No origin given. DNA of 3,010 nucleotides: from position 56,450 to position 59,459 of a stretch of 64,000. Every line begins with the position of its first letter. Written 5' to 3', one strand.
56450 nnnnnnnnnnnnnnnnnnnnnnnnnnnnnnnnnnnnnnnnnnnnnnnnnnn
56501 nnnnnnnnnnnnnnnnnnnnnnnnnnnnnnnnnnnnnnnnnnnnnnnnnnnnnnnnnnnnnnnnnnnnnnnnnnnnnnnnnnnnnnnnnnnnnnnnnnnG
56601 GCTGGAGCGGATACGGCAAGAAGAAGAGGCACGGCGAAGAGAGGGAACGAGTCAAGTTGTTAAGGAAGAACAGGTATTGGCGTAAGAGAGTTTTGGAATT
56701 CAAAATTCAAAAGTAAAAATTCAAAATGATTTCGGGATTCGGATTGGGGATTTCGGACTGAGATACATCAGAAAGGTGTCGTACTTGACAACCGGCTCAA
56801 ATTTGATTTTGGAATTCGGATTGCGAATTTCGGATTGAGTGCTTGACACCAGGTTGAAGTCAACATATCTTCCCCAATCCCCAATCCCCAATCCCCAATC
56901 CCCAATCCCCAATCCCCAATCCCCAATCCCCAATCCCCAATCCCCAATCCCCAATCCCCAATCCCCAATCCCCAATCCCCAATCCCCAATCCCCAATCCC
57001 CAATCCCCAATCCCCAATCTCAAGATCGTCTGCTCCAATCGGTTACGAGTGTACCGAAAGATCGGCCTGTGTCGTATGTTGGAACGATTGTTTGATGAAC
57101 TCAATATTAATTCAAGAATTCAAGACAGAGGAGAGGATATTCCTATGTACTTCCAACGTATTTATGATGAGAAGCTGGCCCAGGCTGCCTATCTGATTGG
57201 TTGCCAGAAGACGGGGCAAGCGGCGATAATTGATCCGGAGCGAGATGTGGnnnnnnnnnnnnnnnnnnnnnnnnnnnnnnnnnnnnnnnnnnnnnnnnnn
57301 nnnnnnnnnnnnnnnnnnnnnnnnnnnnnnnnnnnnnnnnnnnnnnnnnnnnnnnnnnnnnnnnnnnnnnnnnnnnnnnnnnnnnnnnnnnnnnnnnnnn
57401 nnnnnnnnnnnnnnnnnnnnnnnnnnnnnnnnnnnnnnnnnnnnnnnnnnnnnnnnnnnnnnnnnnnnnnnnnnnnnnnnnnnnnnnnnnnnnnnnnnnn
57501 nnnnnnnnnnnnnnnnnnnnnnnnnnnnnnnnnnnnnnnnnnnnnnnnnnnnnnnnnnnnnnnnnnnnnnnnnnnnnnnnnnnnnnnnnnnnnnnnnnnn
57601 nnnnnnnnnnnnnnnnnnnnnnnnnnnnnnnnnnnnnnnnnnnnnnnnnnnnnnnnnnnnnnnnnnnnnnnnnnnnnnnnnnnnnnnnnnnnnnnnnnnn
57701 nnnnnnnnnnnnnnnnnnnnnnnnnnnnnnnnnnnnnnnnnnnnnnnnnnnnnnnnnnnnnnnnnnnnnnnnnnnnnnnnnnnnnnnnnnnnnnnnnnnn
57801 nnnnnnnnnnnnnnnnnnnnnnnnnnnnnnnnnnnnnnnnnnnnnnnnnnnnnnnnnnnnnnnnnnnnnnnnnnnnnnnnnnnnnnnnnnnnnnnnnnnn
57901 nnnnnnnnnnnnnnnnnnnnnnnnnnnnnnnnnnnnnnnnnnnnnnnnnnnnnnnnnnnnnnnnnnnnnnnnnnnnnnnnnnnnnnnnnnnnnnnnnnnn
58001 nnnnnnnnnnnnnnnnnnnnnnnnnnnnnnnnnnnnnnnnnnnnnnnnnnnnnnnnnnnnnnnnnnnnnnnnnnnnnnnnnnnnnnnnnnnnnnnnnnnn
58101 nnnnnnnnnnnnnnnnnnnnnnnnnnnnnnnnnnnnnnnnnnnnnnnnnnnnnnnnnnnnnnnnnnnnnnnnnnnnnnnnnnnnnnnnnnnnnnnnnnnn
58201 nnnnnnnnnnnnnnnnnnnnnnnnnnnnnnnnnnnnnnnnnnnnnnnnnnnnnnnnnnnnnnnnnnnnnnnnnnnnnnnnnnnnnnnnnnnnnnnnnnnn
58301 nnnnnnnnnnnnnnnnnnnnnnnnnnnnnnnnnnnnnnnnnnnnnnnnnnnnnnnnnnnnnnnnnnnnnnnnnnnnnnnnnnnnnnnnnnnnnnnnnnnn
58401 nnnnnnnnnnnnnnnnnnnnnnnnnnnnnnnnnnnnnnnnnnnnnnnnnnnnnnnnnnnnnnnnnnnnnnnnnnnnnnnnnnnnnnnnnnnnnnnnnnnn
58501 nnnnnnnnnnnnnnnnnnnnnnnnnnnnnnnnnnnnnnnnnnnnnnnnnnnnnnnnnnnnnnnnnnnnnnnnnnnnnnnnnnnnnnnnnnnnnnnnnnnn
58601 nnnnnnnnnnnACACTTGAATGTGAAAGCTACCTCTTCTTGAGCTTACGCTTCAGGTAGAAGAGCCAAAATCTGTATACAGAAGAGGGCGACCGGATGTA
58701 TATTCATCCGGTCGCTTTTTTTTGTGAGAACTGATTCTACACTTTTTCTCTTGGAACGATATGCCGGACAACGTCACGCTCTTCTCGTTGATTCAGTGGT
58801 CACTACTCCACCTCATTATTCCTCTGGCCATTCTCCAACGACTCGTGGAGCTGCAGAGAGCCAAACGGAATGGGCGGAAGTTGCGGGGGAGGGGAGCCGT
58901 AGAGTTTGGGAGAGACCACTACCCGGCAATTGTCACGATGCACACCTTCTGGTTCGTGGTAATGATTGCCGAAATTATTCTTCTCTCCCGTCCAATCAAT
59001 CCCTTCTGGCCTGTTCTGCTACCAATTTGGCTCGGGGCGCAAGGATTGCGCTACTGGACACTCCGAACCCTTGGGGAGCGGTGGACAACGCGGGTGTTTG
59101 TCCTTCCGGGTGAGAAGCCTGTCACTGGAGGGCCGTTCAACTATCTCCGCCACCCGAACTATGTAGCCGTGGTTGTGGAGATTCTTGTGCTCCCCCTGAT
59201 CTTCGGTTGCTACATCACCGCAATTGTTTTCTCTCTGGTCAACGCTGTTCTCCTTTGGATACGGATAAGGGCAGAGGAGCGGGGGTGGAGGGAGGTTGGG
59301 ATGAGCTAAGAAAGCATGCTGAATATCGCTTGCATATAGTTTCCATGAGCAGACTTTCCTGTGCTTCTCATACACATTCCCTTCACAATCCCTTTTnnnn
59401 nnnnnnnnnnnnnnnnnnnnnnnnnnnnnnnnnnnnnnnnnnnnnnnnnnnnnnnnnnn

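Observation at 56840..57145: About 21 tandem CCCCAAT heptamers between a promoter-like element and the PDO-rhodanese start: candidate phase-variation switch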

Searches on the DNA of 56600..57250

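Call 66: search_rna_families(source=window, start=56600, end=57250, threshold=evalue, max_evalue=1)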
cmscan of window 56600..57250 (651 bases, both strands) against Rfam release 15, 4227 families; matches with E-value up to 1: 0.
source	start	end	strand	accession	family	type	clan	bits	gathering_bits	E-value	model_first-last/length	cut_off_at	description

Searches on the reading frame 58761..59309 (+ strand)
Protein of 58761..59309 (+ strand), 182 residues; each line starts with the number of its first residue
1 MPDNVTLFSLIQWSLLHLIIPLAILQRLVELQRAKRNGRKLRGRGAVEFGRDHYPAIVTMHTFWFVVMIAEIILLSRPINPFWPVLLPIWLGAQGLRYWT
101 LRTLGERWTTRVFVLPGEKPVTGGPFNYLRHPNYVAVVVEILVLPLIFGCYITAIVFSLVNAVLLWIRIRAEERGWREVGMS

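Call 11: search_protein_families(library=pfam, proteins=[window:58761-59309:+])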
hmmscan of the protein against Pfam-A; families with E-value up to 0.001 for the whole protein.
window:58761-59309:+ (182 aa): 2 families
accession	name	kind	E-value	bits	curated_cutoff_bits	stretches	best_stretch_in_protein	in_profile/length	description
PF04140.19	ICMT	-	1.9e-24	86.3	24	1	88-174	3-91/95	Isoprenylcysteine carboxyl methyltransferase (ICMT) family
PF04191.18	PEMT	-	8.6e-10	39.4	25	1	92-174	12-96/105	Phospholipid methyltransferase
